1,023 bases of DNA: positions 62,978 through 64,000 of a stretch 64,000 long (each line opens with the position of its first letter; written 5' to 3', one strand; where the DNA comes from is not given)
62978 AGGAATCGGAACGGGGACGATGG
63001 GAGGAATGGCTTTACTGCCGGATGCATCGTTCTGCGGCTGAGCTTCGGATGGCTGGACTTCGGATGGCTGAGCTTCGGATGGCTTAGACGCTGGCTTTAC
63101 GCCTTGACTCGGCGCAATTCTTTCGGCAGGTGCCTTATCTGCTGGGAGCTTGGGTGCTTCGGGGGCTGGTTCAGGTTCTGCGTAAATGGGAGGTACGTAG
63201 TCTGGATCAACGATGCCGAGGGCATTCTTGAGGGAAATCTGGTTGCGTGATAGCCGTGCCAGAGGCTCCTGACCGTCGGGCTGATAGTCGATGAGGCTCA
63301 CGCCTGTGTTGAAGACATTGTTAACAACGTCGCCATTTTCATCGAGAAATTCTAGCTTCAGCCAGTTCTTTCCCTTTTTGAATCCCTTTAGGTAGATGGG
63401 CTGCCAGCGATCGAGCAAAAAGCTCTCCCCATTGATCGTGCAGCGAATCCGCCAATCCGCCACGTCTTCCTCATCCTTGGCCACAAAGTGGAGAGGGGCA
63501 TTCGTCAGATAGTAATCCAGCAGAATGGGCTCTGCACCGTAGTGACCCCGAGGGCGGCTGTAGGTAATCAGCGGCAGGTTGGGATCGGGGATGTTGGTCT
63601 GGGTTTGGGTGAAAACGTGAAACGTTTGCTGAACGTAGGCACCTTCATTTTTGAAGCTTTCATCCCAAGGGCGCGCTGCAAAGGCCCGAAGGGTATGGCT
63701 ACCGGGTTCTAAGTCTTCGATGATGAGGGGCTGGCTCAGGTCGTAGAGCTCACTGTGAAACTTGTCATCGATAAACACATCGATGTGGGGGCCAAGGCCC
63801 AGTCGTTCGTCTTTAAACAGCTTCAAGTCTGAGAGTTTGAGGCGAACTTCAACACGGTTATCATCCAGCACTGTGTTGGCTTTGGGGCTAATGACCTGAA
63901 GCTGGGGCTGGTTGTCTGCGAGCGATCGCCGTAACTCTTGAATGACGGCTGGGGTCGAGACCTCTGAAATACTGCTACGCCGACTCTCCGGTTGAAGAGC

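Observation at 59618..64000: Giant intrinsically disordered Pro/Lys/Ala/Thr protein with regularly spaced PFW(K/Q)RF motifs: candidate multivalent scaffold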

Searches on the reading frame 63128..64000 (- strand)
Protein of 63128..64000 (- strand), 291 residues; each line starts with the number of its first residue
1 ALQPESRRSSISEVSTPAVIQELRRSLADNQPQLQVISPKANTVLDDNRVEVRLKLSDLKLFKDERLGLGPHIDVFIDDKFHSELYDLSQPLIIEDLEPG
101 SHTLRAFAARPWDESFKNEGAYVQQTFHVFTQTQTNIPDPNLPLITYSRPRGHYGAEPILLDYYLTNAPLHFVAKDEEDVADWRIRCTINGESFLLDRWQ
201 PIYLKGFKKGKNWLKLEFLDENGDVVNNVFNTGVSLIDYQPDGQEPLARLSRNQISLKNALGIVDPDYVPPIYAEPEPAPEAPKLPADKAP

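Call 5: find_homologous_proteins(query=window:63167-64000:-)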
Query seq(278 aa) (278 aa): 866 proteins with E <= 0.001 among 1751 candidates; the best 120 are listed.
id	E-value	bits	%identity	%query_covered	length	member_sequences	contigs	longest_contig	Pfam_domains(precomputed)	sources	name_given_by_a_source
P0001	1.7e-148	511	78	100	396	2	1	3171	-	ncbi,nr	ncbi:MAG: hypothetical protein HC857_17800 [Synechococcales cyanobacterium RU_4_20]|nr:hypothetical 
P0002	6.0e-117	408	66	96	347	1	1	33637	-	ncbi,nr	ncbi:MAG: hypothetical protein HC824_01145 [Synechococcales cyanobacterium RM1_1_8]|nr:hypothetical 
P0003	3.1e-112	392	62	94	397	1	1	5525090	-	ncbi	-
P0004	1.7e-109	384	60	96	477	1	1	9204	-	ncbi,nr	ncbi:MAG: hypothetical protein VKJ46_07980, partial [Leptolyngbyaceae bacterium]|nr:hypothetical pro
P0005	2.7e-109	383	60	96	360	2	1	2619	-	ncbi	ncbi:MAG TPA: hypothetical protein V6C50_10205, partial [Crinalium sp.]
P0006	2.7e-109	383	60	96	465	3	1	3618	-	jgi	-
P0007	2.7e-108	380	60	98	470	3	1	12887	-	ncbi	-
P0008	1.3e-107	377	61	94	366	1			-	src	-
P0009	6.3e-107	375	61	97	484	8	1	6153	-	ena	-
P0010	1.2e-106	374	59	96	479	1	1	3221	-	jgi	-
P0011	1.4e-106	374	57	100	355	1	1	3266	-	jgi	jgi:hypothetical protein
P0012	1.5e-106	374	59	99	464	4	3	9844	-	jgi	jgi:hypothetical protein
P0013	2.8e-106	373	60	95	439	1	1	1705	-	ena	-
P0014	3.2e-106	373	58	99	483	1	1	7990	-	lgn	-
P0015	4.9e-106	372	59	96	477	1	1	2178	-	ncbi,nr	ncbi:MAG: hypothetical protein NW224_21915 [Leptolyngbyaceae cyanobacterium bins.302]|nr:hypothetica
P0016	5.5e-106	372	58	99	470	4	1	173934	-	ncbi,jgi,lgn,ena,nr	ncbi:MAG: hypothetical protein KME54_11325 [Tolypothrix brevis GSE-NOS-MK-07-07A]|jgi:hypothetical p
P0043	2.4e-103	363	58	96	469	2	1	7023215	-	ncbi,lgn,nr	ncbi:hypothetical protein Cal7507_4573 [Calothrix sp. PCC 7507]|nr:hypothetical protein Cal7507_4573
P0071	3.1e-102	360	53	97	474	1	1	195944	-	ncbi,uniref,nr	ncbi:hypothetical protein [Crocosphaera sp. XPORK-15E]|uniref:hypothetical protein n=1 Tax=Crocospha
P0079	5.5e-102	359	57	97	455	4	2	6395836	-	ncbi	ncbi:hypothetical protein ACOWPH_15875 [Anabaena sp. PCC 7938]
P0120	8.3e-101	355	57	95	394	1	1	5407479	-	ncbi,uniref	ncbi:hypothetical protein [Dolichospermum sp. UHCC 0315A]|uniref:hypothetical protein n=1 Tax=Dolich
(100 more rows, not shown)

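Call 16: search_solved_structures(query=A1, max_evalue=10, show_alignments=2)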
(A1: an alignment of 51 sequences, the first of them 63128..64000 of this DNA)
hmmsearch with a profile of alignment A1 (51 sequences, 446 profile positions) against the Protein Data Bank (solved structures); distinct sequences matched with E-value up to 10: 4.
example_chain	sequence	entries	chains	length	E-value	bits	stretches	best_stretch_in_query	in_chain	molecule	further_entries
6ncl_a0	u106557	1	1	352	1.5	11.1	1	306-394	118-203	P14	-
2grx_C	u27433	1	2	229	7.1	8.9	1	339-426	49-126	Protein tonB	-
8wql_EF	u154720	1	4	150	9.1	8.5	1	315-392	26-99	LPP2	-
9ddo_F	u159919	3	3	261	9.3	8.5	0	339-425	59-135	Protein TonB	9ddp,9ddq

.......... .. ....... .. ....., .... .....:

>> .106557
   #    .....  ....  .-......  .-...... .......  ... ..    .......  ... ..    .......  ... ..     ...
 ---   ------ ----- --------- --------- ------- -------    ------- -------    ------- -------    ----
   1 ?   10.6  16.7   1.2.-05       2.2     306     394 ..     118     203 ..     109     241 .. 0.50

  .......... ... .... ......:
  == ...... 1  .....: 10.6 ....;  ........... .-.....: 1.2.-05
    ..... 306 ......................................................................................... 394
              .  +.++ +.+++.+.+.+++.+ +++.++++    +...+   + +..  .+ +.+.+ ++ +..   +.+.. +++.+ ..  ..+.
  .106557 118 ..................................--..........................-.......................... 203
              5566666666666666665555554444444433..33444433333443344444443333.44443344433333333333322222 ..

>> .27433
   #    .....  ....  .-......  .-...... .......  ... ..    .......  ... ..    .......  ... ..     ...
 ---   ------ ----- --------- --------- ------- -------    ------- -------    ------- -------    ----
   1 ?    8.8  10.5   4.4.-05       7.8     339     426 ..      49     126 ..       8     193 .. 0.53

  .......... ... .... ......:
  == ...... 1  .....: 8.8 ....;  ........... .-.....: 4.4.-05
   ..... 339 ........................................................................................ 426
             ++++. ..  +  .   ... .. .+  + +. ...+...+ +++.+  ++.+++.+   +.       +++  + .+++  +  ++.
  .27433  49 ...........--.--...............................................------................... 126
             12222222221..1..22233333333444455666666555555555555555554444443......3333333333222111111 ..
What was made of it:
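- On TonB: PDB hits to TonB cover only the Pro-rich spacer, at E 7-9 (call 16).
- Closest known: TonB. Same: The weak PDB hits were to TonB spacers (call 16).
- The only PDB sequence hits were TonB-type Pro-rich segments, at non-significant E-values of 1.5-9 (call 16).
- Tried and rejected: A profile search of PDB sequences found only non-significant Pro-rich matches (call 16).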

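Call 17: find_encoding_contigs(protein=P0043, flank=6000, max_places=2)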
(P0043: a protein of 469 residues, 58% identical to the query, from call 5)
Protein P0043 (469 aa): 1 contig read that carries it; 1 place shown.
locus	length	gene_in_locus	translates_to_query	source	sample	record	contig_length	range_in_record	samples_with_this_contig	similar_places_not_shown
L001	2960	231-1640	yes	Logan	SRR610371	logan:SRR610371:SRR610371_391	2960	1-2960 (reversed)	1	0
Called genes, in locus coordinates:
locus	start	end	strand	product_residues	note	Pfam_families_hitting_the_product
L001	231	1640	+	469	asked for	-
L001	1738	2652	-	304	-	PF04960:Glutaminase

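Call 18: find_encoding_contigs(protein=P0003, flank=6000, max_places=2)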
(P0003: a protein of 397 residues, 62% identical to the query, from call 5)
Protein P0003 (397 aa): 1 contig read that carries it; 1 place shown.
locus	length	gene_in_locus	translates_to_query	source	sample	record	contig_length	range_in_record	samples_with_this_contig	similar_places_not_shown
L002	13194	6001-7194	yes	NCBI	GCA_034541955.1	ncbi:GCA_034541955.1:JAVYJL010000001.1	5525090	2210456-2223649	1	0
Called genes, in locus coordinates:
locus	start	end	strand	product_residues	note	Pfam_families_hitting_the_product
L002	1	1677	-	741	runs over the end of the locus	PF00223:PsaA_PsaB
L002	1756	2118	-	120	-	PF00223:PsaA_PsaB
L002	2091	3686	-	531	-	PF00223:PsaA_PsaB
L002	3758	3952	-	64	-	-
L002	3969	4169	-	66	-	-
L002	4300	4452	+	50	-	-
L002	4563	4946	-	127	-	-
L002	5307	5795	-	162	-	PF07992:Pyr_redox_2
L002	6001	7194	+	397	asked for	-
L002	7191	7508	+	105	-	-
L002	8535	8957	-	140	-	-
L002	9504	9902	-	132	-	PF00072:Response_reg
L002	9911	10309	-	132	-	PF00072:Response_reg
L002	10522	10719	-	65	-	PF00072:Response_reg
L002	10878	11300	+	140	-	PF00521:DNA_topoisoIV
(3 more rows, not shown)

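Call 19: find_encoding_contigs(protein=P0002, flank=8000, max_places=2)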
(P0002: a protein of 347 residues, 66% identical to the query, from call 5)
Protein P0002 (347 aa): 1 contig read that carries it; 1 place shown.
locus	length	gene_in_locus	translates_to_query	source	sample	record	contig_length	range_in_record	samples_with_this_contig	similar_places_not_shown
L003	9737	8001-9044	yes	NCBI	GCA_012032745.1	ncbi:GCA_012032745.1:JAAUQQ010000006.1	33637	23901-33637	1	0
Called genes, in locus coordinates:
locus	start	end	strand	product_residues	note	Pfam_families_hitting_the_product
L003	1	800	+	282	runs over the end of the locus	PF00160:Pro_isomerase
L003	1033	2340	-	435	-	PF00291:PALP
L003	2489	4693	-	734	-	PF00223:PsaA_PsaB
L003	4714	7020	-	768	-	PF00223:PsaA_PsaB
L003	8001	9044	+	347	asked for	-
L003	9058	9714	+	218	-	-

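Call 25: find_related_loci(query=A1, collection=genome_contigs, flank=8000)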
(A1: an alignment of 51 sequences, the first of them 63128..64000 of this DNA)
Query A1 (291 aa) in genome_contigs; peptide patterns used: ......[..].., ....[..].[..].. (x = any residue, [..] = any of these).
600 stretches matched a pattern (row limit reached: there are more); 584 encode a relative of the query (tblastn E <= 1e-3); the best 80 are kept; 80 distinct loci.
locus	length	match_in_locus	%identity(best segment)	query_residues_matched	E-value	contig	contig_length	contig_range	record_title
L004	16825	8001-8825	68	2-277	1e-128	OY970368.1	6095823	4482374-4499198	MAG: uncultured cyanobacterium isolate MFD04716.bin.1.71 genome assembly, chromosome: 1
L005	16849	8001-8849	58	11-291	1e-117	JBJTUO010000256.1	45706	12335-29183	MAG: Leptolyngbyaceae cyanobacterium isolate samp_4445_semibin_307 samp_4445_1090401, whole genome shotgun sequence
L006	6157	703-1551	60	11-291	1e-117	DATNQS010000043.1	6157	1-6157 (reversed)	MAG TPA_asm: Candidatus Sericytochromatia bacterium isolate SMAG_U16513 k141_359805, whole genome shotgun sequence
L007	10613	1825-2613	60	10-270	9e-117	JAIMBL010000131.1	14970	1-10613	MAG: Leptolyngbyaceae cyanobacterium HOT.MB2.61 Contig131, whole genome shotgun sequence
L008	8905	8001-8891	56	1-289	5e-116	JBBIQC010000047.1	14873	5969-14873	MAG: Oscillatoriales cyanobacterium bin_317 isolate SIF170217_bin_317 NODE_3334_length_14873_cov_3.679579, whole genome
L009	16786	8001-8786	62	11-270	3e-116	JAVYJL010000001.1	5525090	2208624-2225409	Cyanobacteriota bacterium JS3 JS3_MinION_only_50_0, whole genome shotgun sequence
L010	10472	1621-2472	57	7-287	2e-115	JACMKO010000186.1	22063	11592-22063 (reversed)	MAG: Leptolyngbya sp. ES-bin-22 ES-bin-22-contig-k141_4505024, whole genome shotgun sequence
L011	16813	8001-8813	59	3-270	3e-114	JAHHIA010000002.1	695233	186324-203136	MAG: Scytolyngbya sp. HA4215-MV1 scaffold_8_c1, whole genome shotgun sequence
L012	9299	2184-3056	58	3-290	2e-114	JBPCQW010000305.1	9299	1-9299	MAG: Hassallia sp. isolate TH_ant_mag_218 k127_6148594, whole genome shotgun sequence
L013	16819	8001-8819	57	6-276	7e-114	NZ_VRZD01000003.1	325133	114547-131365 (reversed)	MAG: Pantanalinema sp. GBBB05 NODE_12_length_325133_cov_7.187926, whole genome shotgun sequence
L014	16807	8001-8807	59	3-269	3e-113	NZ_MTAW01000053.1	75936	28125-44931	Nostoc sp. 106C 47_75936_29.6209_121_75936_0.404946270543616, whole genome shotgun sequence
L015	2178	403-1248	58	11-287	3e-119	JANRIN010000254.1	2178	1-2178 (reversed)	MAG: Leptolyngbyaceae cyanobacterium bins.302 k141_750037, whole genome shotgun sequence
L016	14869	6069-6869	58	6-270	1e-112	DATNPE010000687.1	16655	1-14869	MAG TPA_asm: Allocoleopsis sp. isolate SMAG_U16473 k141_1240016, whole genome shotgun sequence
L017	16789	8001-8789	60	8-268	2e-112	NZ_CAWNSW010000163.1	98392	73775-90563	Stenomitos frigidus ULC18 isolate ena-yuan-GCF_003003795.1 NZ_PVWK01000124.1, whole genome shotgun sequence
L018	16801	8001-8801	58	4-268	2e-112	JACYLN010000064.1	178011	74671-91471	MAG: Leptolyngbyaceae cyanobacterium C42_A2020_001 NODE_279_length_178011_cov_7.820984, whole genome shotgun sequence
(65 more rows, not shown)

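Call 29: predict_structure(alignment_id=A1)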
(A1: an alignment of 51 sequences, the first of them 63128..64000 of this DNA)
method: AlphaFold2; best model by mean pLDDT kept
length: 291 residues; sequences in the alignment: 51
mean_pLDDT: 71.7   pTM: 0.67
mean pLDDT of the five models: 71.7, 70.3, 69.2, 67.9, 63.0
residues with pLDDT >= 90: 83; 70-90: 98; 50-70: 50; < 50: 60
segments of 3 or more residues with pLDDT < 50: 1-6, 136-138, 140-181, 231-233, 288-291
pLDDT, mean of each block of 10 residues (from residue 1): 47 82 92 94 89 96 94 90 96 91 90 78 85 51 36 27 26 37 71 75 71 74 70 50 78 88 92 61 51 48
secondary structure, 60 per line:
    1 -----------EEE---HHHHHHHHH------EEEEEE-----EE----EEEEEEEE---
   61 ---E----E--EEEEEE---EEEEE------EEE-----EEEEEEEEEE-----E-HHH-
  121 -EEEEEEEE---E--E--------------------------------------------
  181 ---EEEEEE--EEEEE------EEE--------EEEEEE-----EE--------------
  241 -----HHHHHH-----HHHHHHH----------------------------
elements in order: E12-14 H18-26 E33-38 E50-57 E72-77 E81-85 E92-94 E100-109 E122-129 E184-189 E192-196 E203-205 E214-219 H246-251 H257-263

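Call 32: list_cluster_members(proteins=[P0079, P0043, P0120])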
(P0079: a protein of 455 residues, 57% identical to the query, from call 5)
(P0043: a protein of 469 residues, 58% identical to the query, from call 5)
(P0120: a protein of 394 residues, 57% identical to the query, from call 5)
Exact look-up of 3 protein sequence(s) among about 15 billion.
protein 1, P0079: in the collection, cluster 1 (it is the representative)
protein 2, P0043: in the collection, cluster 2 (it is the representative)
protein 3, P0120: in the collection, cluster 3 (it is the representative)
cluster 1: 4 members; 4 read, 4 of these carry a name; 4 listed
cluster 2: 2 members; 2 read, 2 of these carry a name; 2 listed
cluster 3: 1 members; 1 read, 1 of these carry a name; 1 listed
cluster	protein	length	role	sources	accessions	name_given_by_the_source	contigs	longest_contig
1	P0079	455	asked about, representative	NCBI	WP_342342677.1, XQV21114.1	hypothetical protein ACOWPH_15875 [Anabaena sp. PCC 7938]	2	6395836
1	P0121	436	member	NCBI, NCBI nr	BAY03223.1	hypothetical protein NIES19_24750 [Anabaena cylindrica PCC 7122]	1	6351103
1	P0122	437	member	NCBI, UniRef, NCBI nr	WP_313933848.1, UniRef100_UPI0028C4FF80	hypothetical protein [Anabaena cylindrica] | hypothetical protein n=1 Tax=Anabaena cylindrica TaxID=1165 RepID=UPI0028C4FF80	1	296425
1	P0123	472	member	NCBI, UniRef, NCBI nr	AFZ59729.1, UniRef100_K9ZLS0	hypothetical protein Anacy_4367 [Anabaena cylindrica PCC 7122] | FHA domain containing protein n=2 Tax=Nostocaceae TaxID=1162 RepID=K9ZLS0_ANACC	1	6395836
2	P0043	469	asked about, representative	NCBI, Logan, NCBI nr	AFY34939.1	hypothetical protein Cal7507_4573 [Calothrix sp. PCC 7507]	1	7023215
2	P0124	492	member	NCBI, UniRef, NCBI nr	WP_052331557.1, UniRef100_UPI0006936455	hypothetical protein [Calothrix sp. PCC 7507] | hypothetical protein n=1 Tax=Calothrix sp. PCC 7507 TaxID=99598 RepID=UPI0006936455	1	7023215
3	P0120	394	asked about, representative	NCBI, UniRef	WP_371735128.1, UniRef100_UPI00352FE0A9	hypothetical protein [Dolichospermum sp. UHCC 0315A] | hypothetical protein n=1 Tax=Dolichospermum sp. UHCC 0315A TaxID=1914871 ...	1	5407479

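Call 33: fold_search(model_id=the predicted structure, library=pdb)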
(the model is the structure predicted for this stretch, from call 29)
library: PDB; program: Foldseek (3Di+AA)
matches with E <= 10: 1538; with E <= 0.001: 16
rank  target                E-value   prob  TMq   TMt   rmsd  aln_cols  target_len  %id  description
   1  9kvu                  3.3e-05  1.00  0.25  0.70   5.7       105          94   15  Structure of B1 domain in the bifunctional enzyme CelAly (released 2026-03-18)
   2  8s5s                  1.1e-04  1.00  0.24  0.19   5.0       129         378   14  Crystal structure of a Sulfite dehydrogenase from Thermus thermophilus (released 2024-11-27)
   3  3tp4_B                1.4e-04  1.00  0.24  0.16   4.0       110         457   12  Crystal Structure of engineered protein at the resolution 1.98A, Northeast Structural Genomics Consortium Target OR128 (released 2011-10-05)
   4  2ha1_MODEL_1_A        2.9e-04  0.98  0.21  0.29  18.9       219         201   10  Complex of the first and second type III domains of human Fibronectin in solution (released 2007-04-10)
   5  3pdd                  3.2e-04  1.00  0.24  0.35  21.8       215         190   11  Structures of Clostridium thermocellum CbhA fibronectin(III)-like modules (released 2011-11-23)
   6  2yn5_A                4.8e-04  0.99  0.23  0.23  21.9       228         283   12  Structural insight into the giant calcium-binding adhesin SiiE: implications for the adhesion of Salmonella enterica t (released 2013-04-03)
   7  2c9x_A                5.1e-04  1.00  0.24  0.19   5.5       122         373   14  Sulfite dehydrogenase from Starkeya Novella Y236F mutant (released 2006-08-16)
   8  3pe9_A                5.4e-04  1.00  0.26  0.73   4.8       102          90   14  Structures of Clostridium thermocellum CbhA fibronectin(III)-like modules (released 2011-11-23)
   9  6y0k                  5.4e-04  1.00  0.24  0.19   5.0       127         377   13  Sulfite oxidase from Thermus thermophilus with coordinated phosphate (released 2020-08-05)
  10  4a2m_A                5.4e-04  1.00  0.23  0.10   7.5       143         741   12  Structure of the periplasmic domain of the heparin and heparan sulphate sensing hybrid two component system BT4663 in  (released 2012-05-02)
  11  2a9a_B                5.7e-04  1.00  0.24  0.20   6.1       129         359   10  Crystal structure of recombinant chicken sulfite oxidase with the bound product, sulfate, at the active site (released 2005-08-02)
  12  2yn3_A                5.7e-04  0.99  0.24  0.25  22.0       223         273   10  Structural insight into the giant calcium-binding adhesin SiiE: implications for the adhesion of Salmonella enterica t (released 2013-04-03)
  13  4a2m_C                6.7e-04  1.00  0.26  0.11   5.0       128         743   12  Structure of the periplasmic domain of the heparin and heparan sulphate sensing hybrid two component system BT4663 in  (released 2012-05-02)
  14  2blf_A                7.1e-04  1.00  0.25  0.20   5.5       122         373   13  Sulfite dehydrogenase from Starkeya Novella (released 2005-04-28)
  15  4tn9_A                7.1e-04  1.00  0.22  0.60   4.5       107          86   14  Crystal structure of Clostridium histolyticum ColG collagenase polycystic kidney disease-like domain at 1.4 Angstrom r (released 2015-03-11)
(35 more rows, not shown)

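Call 38: search_protein_families(library=pfam, proteins=[window:63128-64000:-, P0016, P0071], max_evalue=10)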
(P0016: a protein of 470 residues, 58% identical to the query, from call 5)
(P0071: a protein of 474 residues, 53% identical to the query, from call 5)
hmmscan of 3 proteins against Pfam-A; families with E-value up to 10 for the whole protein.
window:63128-64000:- (291 aa): 0 families

P0016 (470 aa): 1 family
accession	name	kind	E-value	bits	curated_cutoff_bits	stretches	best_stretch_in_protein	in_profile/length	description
PF17957.7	Big_7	-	0.044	14.9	24.1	1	79-105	1-28/70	Bacterial Ig domain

P0071 (474 aa): 3 families
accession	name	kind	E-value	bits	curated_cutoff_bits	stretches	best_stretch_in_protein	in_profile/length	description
PF17957.7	Big_7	-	0.00013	23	24.1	1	74-148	1-70/70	Bacterial Ig domain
PF19625.5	DUF6130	-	0.017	15.4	23.7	1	101-158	73-133/153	Family of unknown function (DUF6130)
PF17996.7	CE2_N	-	0.1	13.1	27.9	1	113-150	42-82/108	Carbohydrate esterase 2 N-terminal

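Call 48: search_protein_representatives(protein=window:63128-64000:-)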
Query: 291 residues. Proteins with E-value up to 0.001 (for the whole library): 1049; up to 1e-10: 717; up to 1e-30: 418. The best 150 are listed.
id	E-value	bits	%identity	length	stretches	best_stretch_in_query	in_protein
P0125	6.1e-113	393.3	61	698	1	9-285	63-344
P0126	5.6e-111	386.8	59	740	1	10-287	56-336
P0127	6.4e-110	383.3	60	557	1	7-283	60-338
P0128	1.3e-109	382.3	61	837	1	10-283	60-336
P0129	2.6e-109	381.3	58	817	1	9-282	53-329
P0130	8.7e-109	379.6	58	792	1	7-282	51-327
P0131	1.5e-108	378.9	58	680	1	8-282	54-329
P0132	1.8e-108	378.6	59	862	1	8-287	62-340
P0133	1.0e-107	376.1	58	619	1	10-286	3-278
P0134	1.1e-107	375.9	59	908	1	6-276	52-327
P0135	8.3e-107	373.1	59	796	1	4-284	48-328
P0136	1.5e-106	372.3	56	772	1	7-286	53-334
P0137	2.4e-106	371.6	57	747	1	7-287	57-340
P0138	2.7e-106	371.5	57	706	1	9-286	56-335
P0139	4.4e-106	370.8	57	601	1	9-287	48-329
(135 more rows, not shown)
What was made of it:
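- On Unnamed cyanobacterial 'psaAB-neighbour' exported protein family (defined here): 866 hits at E<=1e-3 (call 5) and 1049 cluster representatives (call 48).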

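Call 70: find_encoding_contigs(protein=P0001, flank=3000, max_places=2)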
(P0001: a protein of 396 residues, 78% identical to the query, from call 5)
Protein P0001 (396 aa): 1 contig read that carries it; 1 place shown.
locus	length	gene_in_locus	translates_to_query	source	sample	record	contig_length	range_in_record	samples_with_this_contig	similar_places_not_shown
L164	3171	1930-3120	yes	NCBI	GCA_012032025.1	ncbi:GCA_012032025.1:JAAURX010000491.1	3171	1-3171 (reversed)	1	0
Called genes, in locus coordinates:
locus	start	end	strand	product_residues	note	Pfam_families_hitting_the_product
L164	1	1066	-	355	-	PF00223:PsaA_PsaB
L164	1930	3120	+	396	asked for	-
